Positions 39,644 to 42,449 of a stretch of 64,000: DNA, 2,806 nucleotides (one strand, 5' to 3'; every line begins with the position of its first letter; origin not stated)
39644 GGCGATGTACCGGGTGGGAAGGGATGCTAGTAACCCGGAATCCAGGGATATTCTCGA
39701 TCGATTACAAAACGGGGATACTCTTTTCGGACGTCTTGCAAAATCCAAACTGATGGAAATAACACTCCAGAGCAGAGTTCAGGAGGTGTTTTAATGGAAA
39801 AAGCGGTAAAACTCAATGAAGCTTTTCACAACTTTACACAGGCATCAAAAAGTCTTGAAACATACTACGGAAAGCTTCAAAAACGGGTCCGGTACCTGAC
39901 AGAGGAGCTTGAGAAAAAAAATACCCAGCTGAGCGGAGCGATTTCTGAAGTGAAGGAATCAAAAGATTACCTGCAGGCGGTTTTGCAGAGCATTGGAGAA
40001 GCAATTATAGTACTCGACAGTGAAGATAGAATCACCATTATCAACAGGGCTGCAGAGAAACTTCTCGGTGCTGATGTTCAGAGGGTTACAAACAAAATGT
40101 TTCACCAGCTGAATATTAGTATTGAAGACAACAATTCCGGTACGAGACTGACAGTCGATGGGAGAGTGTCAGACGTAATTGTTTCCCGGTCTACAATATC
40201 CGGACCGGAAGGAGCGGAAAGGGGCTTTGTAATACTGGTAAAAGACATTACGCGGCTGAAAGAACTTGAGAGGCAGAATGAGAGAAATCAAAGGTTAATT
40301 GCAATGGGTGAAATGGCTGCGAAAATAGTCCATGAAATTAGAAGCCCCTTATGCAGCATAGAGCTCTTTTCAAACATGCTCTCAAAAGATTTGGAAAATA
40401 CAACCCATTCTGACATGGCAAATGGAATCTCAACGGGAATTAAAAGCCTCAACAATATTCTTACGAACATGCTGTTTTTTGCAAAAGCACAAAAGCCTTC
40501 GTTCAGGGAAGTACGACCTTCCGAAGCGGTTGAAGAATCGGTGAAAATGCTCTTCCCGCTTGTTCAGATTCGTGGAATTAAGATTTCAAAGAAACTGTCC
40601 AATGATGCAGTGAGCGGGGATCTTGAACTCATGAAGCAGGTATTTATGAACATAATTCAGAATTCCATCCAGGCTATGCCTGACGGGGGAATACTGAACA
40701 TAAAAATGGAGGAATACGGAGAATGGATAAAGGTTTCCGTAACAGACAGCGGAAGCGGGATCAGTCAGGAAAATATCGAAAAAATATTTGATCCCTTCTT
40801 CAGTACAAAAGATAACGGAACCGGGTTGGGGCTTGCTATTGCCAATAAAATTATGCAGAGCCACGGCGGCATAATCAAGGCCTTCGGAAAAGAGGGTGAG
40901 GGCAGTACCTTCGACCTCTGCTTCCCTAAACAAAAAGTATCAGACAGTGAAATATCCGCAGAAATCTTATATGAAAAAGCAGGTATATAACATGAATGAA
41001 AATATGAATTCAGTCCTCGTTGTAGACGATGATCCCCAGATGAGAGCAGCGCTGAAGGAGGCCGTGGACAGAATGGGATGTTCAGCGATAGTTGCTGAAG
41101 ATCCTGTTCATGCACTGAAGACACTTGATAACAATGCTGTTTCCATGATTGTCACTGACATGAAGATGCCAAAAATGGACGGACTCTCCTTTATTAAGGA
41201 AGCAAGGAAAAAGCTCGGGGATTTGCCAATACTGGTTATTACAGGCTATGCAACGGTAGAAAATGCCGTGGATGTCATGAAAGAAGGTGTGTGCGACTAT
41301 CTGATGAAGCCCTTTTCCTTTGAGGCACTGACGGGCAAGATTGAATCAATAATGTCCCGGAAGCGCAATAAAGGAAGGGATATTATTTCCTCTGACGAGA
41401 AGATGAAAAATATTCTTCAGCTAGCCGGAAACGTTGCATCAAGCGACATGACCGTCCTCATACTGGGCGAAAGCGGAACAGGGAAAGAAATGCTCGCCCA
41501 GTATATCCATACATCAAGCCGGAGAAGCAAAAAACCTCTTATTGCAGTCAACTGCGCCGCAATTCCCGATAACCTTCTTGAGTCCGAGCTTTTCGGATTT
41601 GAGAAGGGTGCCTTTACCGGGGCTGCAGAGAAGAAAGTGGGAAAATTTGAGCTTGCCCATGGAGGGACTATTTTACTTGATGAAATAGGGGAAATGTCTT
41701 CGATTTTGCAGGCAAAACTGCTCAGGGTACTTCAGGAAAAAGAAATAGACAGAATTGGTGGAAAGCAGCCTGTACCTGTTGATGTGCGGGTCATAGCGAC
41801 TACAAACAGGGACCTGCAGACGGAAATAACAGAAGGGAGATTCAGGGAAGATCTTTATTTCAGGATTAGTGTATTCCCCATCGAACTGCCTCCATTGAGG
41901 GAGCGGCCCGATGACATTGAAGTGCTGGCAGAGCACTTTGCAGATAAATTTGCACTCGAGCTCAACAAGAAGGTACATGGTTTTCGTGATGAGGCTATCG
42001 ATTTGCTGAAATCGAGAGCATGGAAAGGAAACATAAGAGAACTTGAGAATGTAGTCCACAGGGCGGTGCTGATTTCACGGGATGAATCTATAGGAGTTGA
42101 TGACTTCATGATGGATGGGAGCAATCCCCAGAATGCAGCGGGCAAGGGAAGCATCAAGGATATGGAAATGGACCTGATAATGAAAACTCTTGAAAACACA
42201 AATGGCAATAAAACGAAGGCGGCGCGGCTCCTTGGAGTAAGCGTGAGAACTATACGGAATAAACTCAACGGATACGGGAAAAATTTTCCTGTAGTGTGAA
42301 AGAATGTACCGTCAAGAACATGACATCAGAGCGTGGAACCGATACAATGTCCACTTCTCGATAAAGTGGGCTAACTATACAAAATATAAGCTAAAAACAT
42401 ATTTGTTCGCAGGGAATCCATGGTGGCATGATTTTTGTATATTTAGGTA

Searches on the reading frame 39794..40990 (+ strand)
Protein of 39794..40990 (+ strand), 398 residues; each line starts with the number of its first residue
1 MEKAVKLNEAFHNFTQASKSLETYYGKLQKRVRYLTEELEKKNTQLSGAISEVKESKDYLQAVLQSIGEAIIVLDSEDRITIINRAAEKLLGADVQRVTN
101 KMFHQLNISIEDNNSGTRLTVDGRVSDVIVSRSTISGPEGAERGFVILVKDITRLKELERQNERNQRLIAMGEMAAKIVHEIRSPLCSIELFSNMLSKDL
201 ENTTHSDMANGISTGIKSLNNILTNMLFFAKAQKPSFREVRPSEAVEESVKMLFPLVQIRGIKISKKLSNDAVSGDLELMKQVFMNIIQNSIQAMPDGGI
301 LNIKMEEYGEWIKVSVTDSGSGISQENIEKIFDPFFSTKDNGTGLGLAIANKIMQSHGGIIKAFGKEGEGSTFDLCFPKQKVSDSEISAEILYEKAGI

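Call 3: search_protein_families(library=pfam, proteins=[window:39794-40990:+], max_evalue=0.01)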
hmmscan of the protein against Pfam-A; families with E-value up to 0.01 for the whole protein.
window:39794-40990:+ (398 aa): 11 families
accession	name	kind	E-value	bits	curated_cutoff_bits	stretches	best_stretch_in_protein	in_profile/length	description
PF02518.31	HATPase_c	-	2.1e-24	86.5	26.4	1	276-380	2-110/111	Histidine kinase-, DNA gyrase B-, and HSP90-like ATPase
PF00512.31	HisKA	-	3.7e-10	40.1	26.9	1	171-233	2-64/66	His Kinase A (phospho-acceptor) domain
PF00989.32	PAS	-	5.2e-10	39.8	22.6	1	60-110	3-53/113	PAS fold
PF13188.13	PAS_8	-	2.7e-05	24.3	21.8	1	59-107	2-51/65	PAS domain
PF12860.13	PAS_7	-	7.8e-05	23.2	27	0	64-98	1-35/115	PAS fold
PF13581.12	HATPase_c_2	-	0.00054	20.4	27.4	1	284-357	40-112/127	Histidine kinase-like ATPase domain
PF13589.12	HATPase_c_3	-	0.00066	20.1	25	1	281-340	4-62/137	Histidine kinase-, DNA gyrase B-, and HSP90-like ATPase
PF08448.16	PAS_4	-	0.00077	20.1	23.1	0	65-105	2-42/110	PAS fold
PF13851.11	GAS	-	0.0019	18.1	32.3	1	28-70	147-189/200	Growth-arrest specific micro-tubule binding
PF13426.13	PAS_9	-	0.0021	18.8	27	0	69-112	2-44/103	PAS domain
PF24820.1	Diguanyl_cycl_sensor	-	0.0061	16.9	28.1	0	64-101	2-39/109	Diguanylate cyclase-like sensor domain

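Call 62: search_protein_families(library=ncbifam, proteins=[window:39794-40990:+], max_evalue=0.00001)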
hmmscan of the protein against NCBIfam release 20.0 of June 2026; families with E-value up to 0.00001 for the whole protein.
window:39794-40990:+ (398 aa): 83 families (the best 25 are shown)
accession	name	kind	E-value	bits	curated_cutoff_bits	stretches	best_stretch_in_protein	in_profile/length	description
NF008468.0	PRK11360.1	equivalog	6.8e-78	262.5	646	1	16-383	226-612/616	two-component system sensor histidine kinase AtoS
NF007688.0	PRK10364.1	equivalog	9.1e-50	169.7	479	1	156-380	225-452/460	two-component system sensor histidine kinase ZraS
NF046044.1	PnpS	equivalog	4e-44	151.2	400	1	14-378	12-390/390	two-component system histidine kinase PnpS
TIGR02966.1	phoR_proteo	equivalog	2e-39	135.5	334.2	1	55-377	3-333/333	phosphate regulon sensor histidine kinase PhoR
NF053867.1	SprKinKinDBac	equivalog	1e-35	123.2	775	1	152-380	267-498/500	sporulation kinase KinD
NF033092.0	HK_WalK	equivalog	3.6e-34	118.3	725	1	35-378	235-593/594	cell wall metabolism sensor histidine kinase WalK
NF010411.0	PRK13837.1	equivalog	4.5e-34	117.6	647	1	153-384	432-680/828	two-component system VirA-like sensor kinase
NF052574.1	HisKinEspCMyxo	equivalog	1.2e-32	113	1200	1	121-386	367-644/785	serine histidine kinase EspC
NF046020.1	HisKinCckABruc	equivalog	2.8e-30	104.9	1000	1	128-386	437-714/868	cell cycle histidine kinase CckA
NF047497.1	HK_LIC_12097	equivalog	3.6e-30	104.9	500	1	145-378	124-365/367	LIC_12097 family sensor histidine kinase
NF008312.0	PRK11100.1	equivalog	4.8e-30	104.8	356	1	176-380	261-475/477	two-component system sensor histidine kinase CreC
TIGR01386.1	cztS_silS_copS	subfamily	4.3e-29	101.8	292.55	1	173-378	243-457/457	heavy metal sensor histidine kinase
NF052573.1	HisKinEspAMyxo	equivalog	3e-28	98.3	1400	1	63-382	259-614/755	serine histidine kinase EspA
NF047874.1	MASE3_PAS_HK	subfamily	4.8e-28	98.3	560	1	19-390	226-636/655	MASE3 domain-containing sensor histidine kinase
NF041777.1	sens_FixL_Rhizob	equivalog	6e-28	97.7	850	1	153-379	244-481/485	sensor protein FixL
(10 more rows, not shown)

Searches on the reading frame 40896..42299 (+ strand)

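Call 62: search_protein_families(library=ncbifam, proteins=[window:40896-42299:+], max_evalue=0.00001)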
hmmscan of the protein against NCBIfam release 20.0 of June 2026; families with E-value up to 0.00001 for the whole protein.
window:40896-42299:+ (467 aa): 106 families (the best 25 are shown)
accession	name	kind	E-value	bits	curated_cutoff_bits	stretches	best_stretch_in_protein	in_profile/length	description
NF050807.1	TransRegFlbDCaul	equivalog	1.8e-127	426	750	1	40-462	4-440/454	sigma-54-dependent transcriptional regulator FlbD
NF008469.0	PRK11361.1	equivalog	1.2e-126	423.1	714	1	37-462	4-456/461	acetoacetate metabolism transcriptional regulator AtoC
TIGR02915.1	PEP_resp_reg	equivalog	8.6e-117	390.7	502.6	1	40-459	1-441/445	PEP-CTERM-box response regulator transcription factor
TIGR01818.1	ntrC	equivalog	5.1e-116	388.2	558.6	1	40-405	1-378/463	nitrogen regulation protein NR(I)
NF007689.0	PRK10365.1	equivalog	1.3e-112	376.8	760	1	36-457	4-439/441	sigma-54-dependent response regulator transcription factor ZraR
TIGR01817.1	nifA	equivalog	1e-110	371.1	528.85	1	150-410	185-444/534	nif-specific transcriptional activator NifA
NF049963.1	RespRegFlgRCampy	domain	1.2e-110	370.4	750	1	40-460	3-427/429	fla regulon two-component system response regulator FlgR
NF041552.1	TF_PrdR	equivalog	1.9e-105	353.4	795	1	156-461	262-577/577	sigma-54 dependent transcriptional regulator PrdR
NF003451.0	PRK05022.1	equivalog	2.5e-101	339.9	476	1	152-447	181-495/512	nitric oxide reductase transcriptional regulator NorR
NF011695.0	PRK15115.1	equivalog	4.3e-100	335.5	763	1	34-449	3-425/445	two-component system response regulator GlrR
NF008176.1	PRK10923.1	equivalog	1.7e-97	327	620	1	39-404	5-381/469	nitrogen regulation protein NR(I)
NF041946.1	LuxO_transreg_Vib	equivalog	7.9e-97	324.9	800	1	56-402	15-374/463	quorum-sensing sigma-54 dependent transcriptional regulator LuxO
NF038308.1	RNA_repair_RtcR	equivalog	3.7e-92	309.9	650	1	161-408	180-436/530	RNA repair transcriptional activator RtcR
NF051870.1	NAssimRespRegNtrX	equivalog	2e-90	303.8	600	1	38-423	2-398/452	nitrogen assimilation response regulator NtrX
TIGR02329.1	propionate_PrpR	equivalog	8.8e-89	298.5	499.2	1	37-458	164-525/526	propionate catabolism operon regulatory protein PrpR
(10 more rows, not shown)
